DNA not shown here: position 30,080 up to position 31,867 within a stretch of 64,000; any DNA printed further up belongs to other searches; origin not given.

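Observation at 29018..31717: Adjacent lipoprotein versions of a C26 gamma-glutamyl hydrolase and a 495-aa glutamate racemase homolog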

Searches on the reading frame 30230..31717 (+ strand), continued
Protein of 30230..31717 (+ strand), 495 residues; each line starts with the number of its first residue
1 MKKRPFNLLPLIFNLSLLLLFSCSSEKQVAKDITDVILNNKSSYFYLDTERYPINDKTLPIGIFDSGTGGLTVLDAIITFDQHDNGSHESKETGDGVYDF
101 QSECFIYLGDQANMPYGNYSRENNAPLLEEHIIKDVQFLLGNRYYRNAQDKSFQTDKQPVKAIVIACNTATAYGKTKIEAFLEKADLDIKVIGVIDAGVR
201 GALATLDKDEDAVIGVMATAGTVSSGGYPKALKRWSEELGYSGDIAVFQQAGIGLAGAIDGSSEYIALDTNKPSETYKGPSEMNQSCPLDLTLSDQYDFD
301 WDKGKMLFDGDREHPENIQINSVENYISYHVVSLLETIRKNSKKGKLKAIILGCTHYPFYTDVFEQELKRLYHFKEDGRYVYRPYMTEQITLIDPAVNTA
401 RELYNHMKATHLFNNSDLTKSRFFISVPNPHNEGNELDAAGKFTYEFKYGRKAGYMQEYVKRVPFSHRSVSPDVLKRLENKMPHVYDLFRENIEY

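Call 17: search_protein_families(library=pfam, proteins=[L037:8391-9956:+, L069:6376-7842:-, L051:7247-8413:+, L041:16626-18317:+, L033:11561-12868:+, L041:7344-8339:+, L034:11460-12764:+, L055:13201-14268:+, L036:4760-6184:+, L040:1020-4394:+], max_evalue=0.001)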
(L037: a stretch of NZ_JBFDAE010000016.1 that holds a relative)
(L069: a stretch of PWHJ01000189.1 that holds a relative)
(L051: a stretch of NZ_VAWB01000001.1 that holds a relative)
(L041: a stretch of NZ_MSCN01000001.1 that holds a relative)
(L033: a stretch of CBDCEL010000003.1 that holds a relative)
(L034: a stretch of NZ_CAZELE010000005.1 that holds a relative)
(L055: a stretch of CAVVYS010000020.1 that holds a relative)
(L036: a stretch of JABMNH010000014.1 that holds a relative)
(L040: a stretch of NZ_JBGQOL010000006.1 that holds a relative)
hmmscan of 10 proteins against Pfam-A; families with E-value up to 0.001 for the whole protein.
L037:8391-9956:+ (521 aa): 2 families
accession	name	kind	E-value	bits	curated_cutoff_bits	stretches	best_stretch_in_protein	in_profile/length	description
PF07969.17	Amidohydro_3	-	1.8e-19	71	29.7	1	73-502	1-470/472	Amidohydrolase family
PF01979.26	Amidohydro_1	-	1.5e-11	44.6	25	1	81-482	1-332/345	Amidohydrolase family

L069:6376-7842:- (488 aa): 2 families
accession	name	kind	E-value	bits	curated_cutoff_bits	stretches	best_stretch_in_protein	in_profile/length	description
PF00144.29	Beta-lactamase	-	7.7e-60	203.2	27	1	81-385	10-312/329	Beta-lactamase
PF11954.13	DUF3471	-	4.9e-05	24.1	29.3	1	407-476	11-89/103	Domain of unknown function (DUF3471)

L051:7247-8413:+ (388 aa): 2 families
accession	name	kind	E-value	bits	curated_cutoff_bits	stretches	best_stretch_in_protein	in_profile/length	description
PF00246.29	Peptidase_M14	-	1.6e-11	44.8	21.6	1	150-259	18-137/286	Zinc carboxypeptidase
PF24827.1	AstE_AspA_cat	-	0.00046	20.2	25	1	225-374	37-184/192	Succinylglutamate desuccinylase/Aspartoacylase catalytic domain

L041:16626-18317:+ (563 aa): 1 family
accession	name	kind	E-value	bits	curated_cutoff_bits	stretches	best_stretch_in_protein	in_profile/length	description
PF01019.26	G_glu_transpept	-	5.4e-164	547.2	27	1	49-557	2-511/512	Gamma-glutamyltranspeptidase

L033:11561-12868:+ (435 aa): 1 family
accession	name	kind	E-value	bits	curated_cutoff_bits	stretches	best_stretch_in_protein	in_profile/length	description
PF00375.23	SDF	-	3.2e-126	421.9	27.9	1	6-414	1-386/387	Sodium:dicarboxylate symporter family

L041:7344-8339:+ (331 aa): 2 families
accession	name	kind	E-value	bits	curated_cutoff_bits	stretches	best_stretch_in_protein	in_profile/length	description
PF19328.4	DAP_DH_C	-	2.5e-35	122.4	23.3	1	140-328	1-194/206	2,4-diaminopentanoate dehydrogenase C-terminal domain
PF02629.25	CoA_binding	-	1.9e-06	29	22.3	1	2-100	4-91/97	CoA binding domain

L034:11460-12764:+ (434 aa): 1 family
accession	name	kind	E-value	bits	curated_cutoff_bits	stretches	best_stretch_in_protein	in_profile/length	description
PF00041.27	fn3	-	9.5e-11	42.2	25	1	40-121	1-83/84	Fibronectin type III domain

L055:13201-14268:+ (355 aa): 1 family
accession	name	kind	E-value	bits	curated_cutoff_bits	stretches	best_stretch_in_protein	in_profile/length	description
PF00144.29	Beta-lactamase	-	2.6e-26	93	27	1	63-331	19-306/329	Beta-lactamase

L036:4760-6184:+ (474 aa): 2 families
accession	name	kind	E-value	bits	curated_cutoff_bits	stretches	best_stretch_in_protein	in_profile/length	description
PF12771.13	SusD-like_2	-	5.2e-20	72.1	27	1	44-262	9-237/415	Starch-binding associating with outer membrane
PF12741.13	SusD-like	-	2.7e-12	46.9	27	1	76-221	66-212/495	Susd and RagB outer membrane lipoprotein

L040:1020-4394:+ (1124 aa): 6 families
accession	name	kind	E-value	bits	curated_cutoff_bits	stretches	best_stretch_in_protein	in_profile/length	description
PF07715.20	Plug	-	3.7e-18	66.4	23.9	1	246-360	6-107/107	TonB-dependent Receptor Plug Domain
PF13715.12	CarbopepD_reg_2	-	2.3e-16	60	32.2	1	153-234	1-88/88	CarboxypepD_reg-like domain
PF00593.30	TonB_dep_Rec_b-barrel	-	1.4e-12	48.7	27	1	558-1064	54-424/436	TonB dependent receptor-like, beta-barrel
PF13620.12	CarboxypepD_reg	-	2.7e-10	40.9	32.3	1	153-221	2-80/82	Carboxypeptidase regulatory-like domain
PF07660.19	STN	-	1.3e-08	34.9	28.4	1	73-122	1-50/52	Secretin and TonB N terminus short domain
PF25020.1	TTR_TEN1-4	-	4.8e-05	23.7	27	1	153-215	9-75/86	Teneurin TTR-like domain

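Call 18: find_encoding_contigs(protein=P0001, flank=10000, max_places=3)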
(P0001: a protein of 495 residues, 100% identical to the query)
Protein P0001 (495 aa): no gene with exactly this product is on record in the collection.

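Call 19: find_encoding_contigs(protein=P0002, flank=10000, max_places=3)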
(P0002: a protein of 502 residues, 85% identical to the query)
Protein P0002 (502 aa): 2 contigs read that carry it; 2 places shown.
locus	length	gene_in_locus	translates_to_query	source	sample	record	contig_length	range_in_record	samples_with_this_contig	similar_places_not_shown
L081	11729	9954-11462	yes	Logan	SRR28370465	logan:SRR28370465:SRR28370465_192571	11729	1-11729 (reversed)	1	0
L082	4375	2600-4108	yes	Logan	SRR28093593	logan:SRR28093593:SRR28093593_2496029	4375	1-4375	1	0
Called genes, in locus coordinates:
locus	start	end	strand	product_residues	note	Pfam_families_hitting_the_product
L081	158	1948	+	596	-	PF00149:Metallophos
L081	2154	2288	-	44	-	-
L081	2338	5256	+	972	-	PF01839:FG-GAP, PF13517:FG-GAP_3 (weak), PF01839:FG-GAP (weak), PF13517:FG-GAP_3 (weak), PF01839:FG-GAP, PF13517:FG-GAP_3 (weak), PF01839:FG-GAP, PF18962:Por_Secre_tail, +1 more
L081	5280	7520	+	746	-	PF18962:Por_Secre_tail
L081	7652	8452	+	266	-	-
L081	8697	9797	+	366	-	PF07722:Peptidase_C26, PF00117:GATase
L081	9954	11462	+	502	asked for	PF01177:Asp_Glu_race (faint)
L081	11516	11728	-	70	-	?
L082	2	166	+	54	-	?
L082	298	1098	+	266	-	-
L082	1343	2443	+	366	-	PF07722:Peptidase_C26, PF00117:GATase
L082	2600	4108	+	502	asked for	PF01177:Asp_Glu_race (faint)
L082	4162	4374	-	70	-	?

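Call 36: search_protein_families(library=ncbifam, proteins=[L037:8391-9956:+, L027:5605-6645:+, L054:14992-16233:+, L041:7344-8339:+, L051:7247-8413:+, L041:11501-12373:+, L034:4943-6121:+, L069:6376-7842:-, L041:13858-16494:+], max_evalue=0.0001)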
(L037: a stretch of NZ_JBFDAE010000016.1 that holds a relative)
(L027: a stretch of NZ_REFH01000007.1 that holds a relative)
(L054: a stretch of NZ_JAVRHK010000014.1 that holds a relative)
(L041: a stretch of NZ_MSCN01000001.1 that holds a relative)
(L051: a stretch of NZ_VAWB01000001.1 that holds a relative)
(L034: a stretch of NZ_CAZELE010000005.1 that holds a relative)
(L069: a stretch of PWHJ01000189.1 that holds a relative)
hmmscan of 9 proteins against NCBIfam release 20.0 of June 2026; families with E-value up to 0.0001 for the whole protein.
L037:8391-9956:+ (521 aa): 47 families (the best 25 are shown)
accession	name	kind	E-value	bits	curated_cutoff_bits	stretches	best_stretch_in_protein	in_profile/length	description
NF006560.0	PRK09061.1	subfamily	5.1e-54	183.4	340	2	164-516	169-509/517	amidohydrolase family protein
NF006689.0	PRK09237.1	equivalog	1.1e-17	63.7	371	1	29-117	3-90/383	amidohydrolase/deacetylase family metallohydrolase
TIGR02033.1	D-hydantoinase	equivalog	2.8e-14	52.9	393.25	1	31-103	1-70/454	dihydropyrimidinase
TIGR03583.1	EF_0837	hypoth_equivalog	5.8e-14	51.9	432.15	1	41-117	8-83/365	amidohydrolase/deacetylase family metallohydrolase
NF009060.0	PRK12394.1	equivalog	7.4e-14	51.3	442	1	29-119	3-92/381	metallo-dependent hydrolase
TIGR00857.1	pyrC_multi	subfamily_domain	3.2e-13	49.4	279.05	1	48-287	5-242/412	dihydroorotase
NF006837.0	PRK09357.1-2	equivalog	5.5e-13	48.3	575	1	31-290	3-258/428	dihydroorotase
TIGR01224.1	hutI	equivalog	2.1e-11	43.3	298.15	1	48-93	3-49/377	imidazolonepropionase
NF006559.0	PRK09060.1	equivalog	4.7e-11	41.7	482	1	28-116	4-91/444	dihydroorotase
NF005791.0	PRK07627.1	equivalog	5.5e-11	42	442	1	31-123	3-97/425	dihydroorotase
NF009941.0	PRK13404.1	subfamily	5.9e-11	41.7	647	1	29-100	4-70/478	dihydropyrimidinase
TIGR03121.1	one_C_dehyd_A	equivalog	3.2e-10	38.9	392.75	0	31-92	2-61/556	formylmethanofuran dehydrogenase subunit A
NF002668.0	PRK02382.1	equivalog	8.8e-10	37.8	452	0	38-117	13-84/436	dihydroorotase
NF004839.0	PRK06189.1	equivalog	1.3e-09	37.2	631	0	30-94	4-64/451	allantoinase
TIGR01178.1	ade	equivalog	2.1e-09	36.4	472.5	1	30-118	1-83/552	adenine deaminase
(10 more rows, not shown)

L027:5605-6645:+ (346 aa): 12 families
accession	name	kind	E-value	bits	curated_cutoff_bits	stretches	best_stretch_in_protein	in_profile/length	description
NF042940.1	racemase_DgcA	equivalog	2.9e-57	194.3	400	1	14-323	11-313/323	N-acetyl-D-Glu racemase DgcA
NF011708.0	PRK15129.1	equivalog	9.7e-38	130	343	1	15-326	15-321/321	L-Ala-D/L-Glu epimerase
NF041118.1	A_G_epim_Thtga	equivalog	4.5e-36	124.7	500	1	12-321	14-335/341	L-Ala-D/L-Glu epimerase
TIGR01928.1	menC_lowGC_arch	equivalog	3.1e-25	88.9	200.65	1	14-295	8-297/325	o-succinylbenzoate synthase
TIGR02534.1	mucon_cyclo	subfamily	2e-22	79.8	334.95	1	18-345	18-365/368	muconate/chloromuconate family cycloisomerase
NF043002.1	HProlDhtase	equivalog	9.7e-21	74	500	1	72-333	80-351/366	cis-3-hydroxy-L-proline dehydratase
NF002782.0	PRK02901.1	equivalog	2.3e-09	36.7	288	1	157-308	112-268/328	o-succinylbenzoate synthase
NF047820.1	TalGalacDh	equivalog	4.6e-09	35.7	500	1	95-335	109-355/371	L-talarate/galactarate dehydratase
NF010624.0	PRK14017.1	equivalog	4e-08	32.7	311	1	94-298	83-303/382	galactonate dehydratase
NF040866.1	AraD_Arch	equivalog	7.2e-08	31.8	650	1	95-334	105-359/372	arabinonate dehydratase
NF002739.0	PRK02714.1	equivalog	1.3e-07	31.5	259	1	40-314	42-304/320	o-succinylbenzoate synthase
NF043051.1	ManoateDhtManD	equivalog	7.8e-07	28.2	550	0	94-117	86-109/403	D-mannonate dehydratase ManD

L054:14992-16233:+ (413 aa): 30 families (the best 25 are shown)
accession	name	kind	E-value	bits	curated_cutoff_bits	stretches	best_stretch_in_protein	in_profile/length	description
NF001933.0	PRK00711.1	subfamily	1.2e-75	255.2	383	1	3-412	2-415/429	D-amino acid dehydrogenase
NF009074.0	PRK12409.1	equivalog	1e-47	163.2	494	1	1-399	1-406/410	D-amino acid dehydrogenase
TIGR02352.1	thiamin_ThiO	equivalog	3e-41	141.7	250.8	2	108-400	57-351/351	glycine oxidase ThiO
NF040813.1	pro_dh_Thprot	equivalog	3.9e-23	82.1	600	2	237-405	206-357/362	D-proline dehydrogenase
TIGR03364.1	HpnW_proposed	hypoth_equivalog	3.5e-18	65.8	285.1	2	110-268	58-211/365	TIGR03364 family FAD-dependent oxidoreductase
TIGR01377.1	soxA_mon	subfamily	7.2e-17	61.2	479.65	1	112-413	61-375/381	amino oxidase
NF008425.0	PRK11259.1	equivalog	1.2e-14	54.1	257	1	111-413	65-375/377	N-methyl-L-tryptophan oxidase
TIGR03197.1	MnmC_Cterm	equivalog_domain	3e-13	49.6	174.2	1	3-49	1-48/400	FAD-dependent 5-carboxymethylaminomethyl-2-thiouridine(34) oxidoreductase MnmC1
NF002480.1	PRK01747.1-1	equivalog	1.5e-12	46.7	540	1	117-372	319-572/645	bifunctional tRNA (5-methylaminomethyl-2-thiouridine)(34)-methyltransferase MnmC2/FAD-dependent 5-carboxymethylaminomethyl-2-thiouridine(34)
TIGR01373.1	soxB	subfamily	4.3e-11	42.3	529.45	1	113-413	92-399/407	sarcosine oxidase subunit beta family protein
TIGR03377.1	glycerol3P_GlpA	equivalog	1.1e-08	34.1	552.8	1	153-273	98-223/530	anaerobic glycerol-3-phosphate dehydrogenase subunit GlpA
NF033460.1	glycerol3P_ox_II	equivalog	4.5e-08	32.6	460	1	156-263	110-217/361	type 2 glycerol-3-phosphate oxidase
NF058655.1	CrtID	equivalog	6e-08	32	640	0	4-39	1-36/478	bifunctional phytoene desaturase/3,4-desaturase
NF005560.0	PRK07233.1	equivalog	3e-07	29.6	252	0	3-34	2-33/435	hypothetical protein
NF042421.1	hydcarot_desat_CrtD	equivalog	1e-06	27.5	500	0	1-39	1-39/487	1-hydroxycarotenoid 3,4-desaturase CrtD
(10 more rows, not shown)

L041:7344-8339:+ (331 aa): 1 family
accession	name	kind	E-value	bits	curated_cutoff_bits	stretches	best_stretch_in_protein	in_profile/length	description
NF040740.1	ornith_Ord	equivalog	7.5e-75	252.4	400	1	4-328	3-331/335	2,4-diaminopentanoate dehydrogenase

L051:7247-8413:+ (388 aa): 0 families

L041:11501-12373:+ (290 aa): 0 families

L034:4943-6121:+ (392 aa): 0 families

L069:6376-7842:- (488 aa): 47 families (the best 25 are shown)
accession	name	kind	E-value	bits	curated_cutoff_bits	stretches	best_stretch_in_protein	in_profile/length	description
NF009622.0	PRK13128.1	equivalog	1e-47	162.9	443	1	85-429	22-364/518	D-aminopeptidase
NF007943.0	PRK10662.1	equivalog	3.2e-25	88.5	266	1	82-322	47-282/380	D-alanyl-D-alanine-carboxypeptidase/endopeptidase AmpH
NF033085.1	bla_class_C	equivalog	4.3e-22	78.4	415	1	85-307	21-231/356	class C beta-lactamase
NF052559.1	MthAcHydAcmB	equivalog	2.1e-20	72.8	550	1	82-306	21-265/391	methyl acetate hydrolase AcmB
NF002968.0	PRK03642.1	equivalog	1.8e-19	69.9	385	1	71-259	41-243/432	penicillin binding protein PBP4B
NF012173.1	CMY2-MIR-ACT-EC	exception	2.9e-15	56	680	1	85-309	45-256/380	CMY2/MIR/ACT/EC family class C beta-lactamase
NF045671.1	blaPNC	exception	3.2e-15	55.9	750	1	85-306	62-271/401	PNC family class C beta-lactamase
NF040478.1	blaLAQ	exception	1.8e-14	53.5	850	1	83-309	42-255/380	LAQ family class C beta-lactamase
NF000422.6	blaPDC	exception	2.1e-14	53.5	865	1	86-318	52-274/397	PDC family class C beta-lactamase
NF038069.1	blaIDC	exception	1.3e-13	50.6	850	1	85-317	55-275/395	IDC family class C beta-lactamase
NF041665.1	blaPSZ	exception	1.6e-13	50.4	850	1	85-309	44-255/379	PSZ family class C beta-lactamase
NF000185.2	BlaEC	exception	2.9e-13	49.5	850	1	86-309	42-252/377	BlaEC family class C beta-lactamase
NF000397.2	blaACC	exception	3e-13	49.6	850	1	85-309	47-258/385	ACC family cephalosporin-hydrolyzing class C beta-lactamase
NF053709.1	blaAKO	exception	4.5e-13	48.9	875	1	82-307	42-254/381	AKO family class C beta-lactamase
NF000419.2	blaCMH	exception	9.7e-13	48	875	1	86-306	46-253/381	CMH family class C beta-lactamase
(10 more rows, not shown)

L041:13858-16494:+ (878 aa): 10 families
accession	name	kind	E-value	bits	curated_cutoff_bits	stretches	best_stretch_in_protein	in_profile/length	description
NF052530.1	Heli_ShapePgp3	exception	3.3e-11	42.8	300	1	154-275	147-255/270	peptidoglycan metallopeptidase Pgp3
NF052336.1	PdgHdaseHSB100310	equivalog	3.7e-11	42.9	500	1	144-277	33-147/316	peptidoglycan hydrolase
TIGR04183.1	Por_Secre_tail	domain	1.6e-08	34.4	23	1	810-878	1-72/72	T9SS type A sorting domain-containing protein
NF008123.1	PRK10871.1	equivalog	4.2e-08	33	311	1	173-273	265-351/365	murein hydrolase activator NlpD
NF040883.1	amid_act_ActS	equivalog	4.5e-08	32.7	375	1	173-273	136-222/242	amidase activator ActS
NF053824.1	PdgNdpepShyC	equivalog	1.7e-07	30.5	700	1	172-277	295-386/429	peptidoglycan DD-endopeptidase ShyC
NF008652.0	PRK11649.1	equivalog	1.7e-07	30.3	341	1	172-273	312-399/439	murein DD-endopeptidase MepM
NF053825.1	PdgNdpepShyA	equivalog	2.2e-05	23.3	700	1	173-274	296-383/425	peptidoglycan DD-endopeptidase ShyA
NF004799.0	PRK06148.1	subfamily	3e-05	22.2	1128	1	157-287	425-553/1015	hypothetical protein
NF041208.1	celldiv_DipM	equivalog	5.7e-05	22.5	740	0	168-276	314-409/419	cell division endopeptidase DipM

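Call 39: predict_structure(alignment_id=A3)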
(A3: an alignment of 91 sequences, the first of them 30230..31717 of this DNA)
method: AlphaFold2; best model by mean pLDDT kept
length: 495 residues; sequences in the alignment: 91
mean_pLDDT: 92.2   pTM: 0.89
mean pLDDT of the five models: 92.2, 92.0, 91.8, 90.8, 90.5
residues with pLDDT >= 90: 375; 70-90: 103; 50-70: 14; < 50: 3
segments of 3 or more residues with pLDDT < 50: 1-3
pLDDT, mean of each block of 10 residues (from residue 1): 58 80 65 96 96 94 94 96 93 93 96 89 94 98 96 97 97 97 97 97 97 96 95 97 96 85 82 89 89 94 92 89 96 97 94 91 97 97 97 96 96 92 97 92 92 95 93 87 92 77
secondary structure, 60 per line:
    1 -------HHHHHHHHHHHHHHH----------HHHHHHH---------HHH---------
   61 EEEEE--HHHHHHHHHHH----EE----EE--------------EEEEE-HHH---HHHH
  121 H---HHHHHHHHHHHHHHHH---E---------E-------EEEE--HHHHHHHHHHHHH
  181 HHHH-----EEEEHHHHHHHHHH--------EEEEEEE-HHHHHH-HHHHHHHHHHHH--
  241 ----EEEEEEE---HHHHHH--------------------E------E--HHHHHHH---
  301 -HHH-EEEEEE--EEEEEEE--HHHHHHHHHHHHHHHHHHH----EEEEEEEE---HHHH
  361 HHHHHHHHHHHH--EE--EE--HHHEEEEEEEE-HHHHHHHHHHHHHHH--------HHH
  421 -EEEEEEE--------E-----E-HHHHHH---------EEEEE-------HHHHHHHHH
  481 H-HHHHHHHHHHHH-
elements in order: H8-22 H33-39 E61-65 H68-78 E105-109 H117-121 H125-140 E162-165 H168-184 E190-193 H194-203 E212-218 H220-225 H227-238 E245-251 H255-260 H291-297 E306-311 E314-320 H323-341 E346-353 H357-372 E386-393 H395-409 E422-428 H445-450 E460-464 H472-481 H483-494
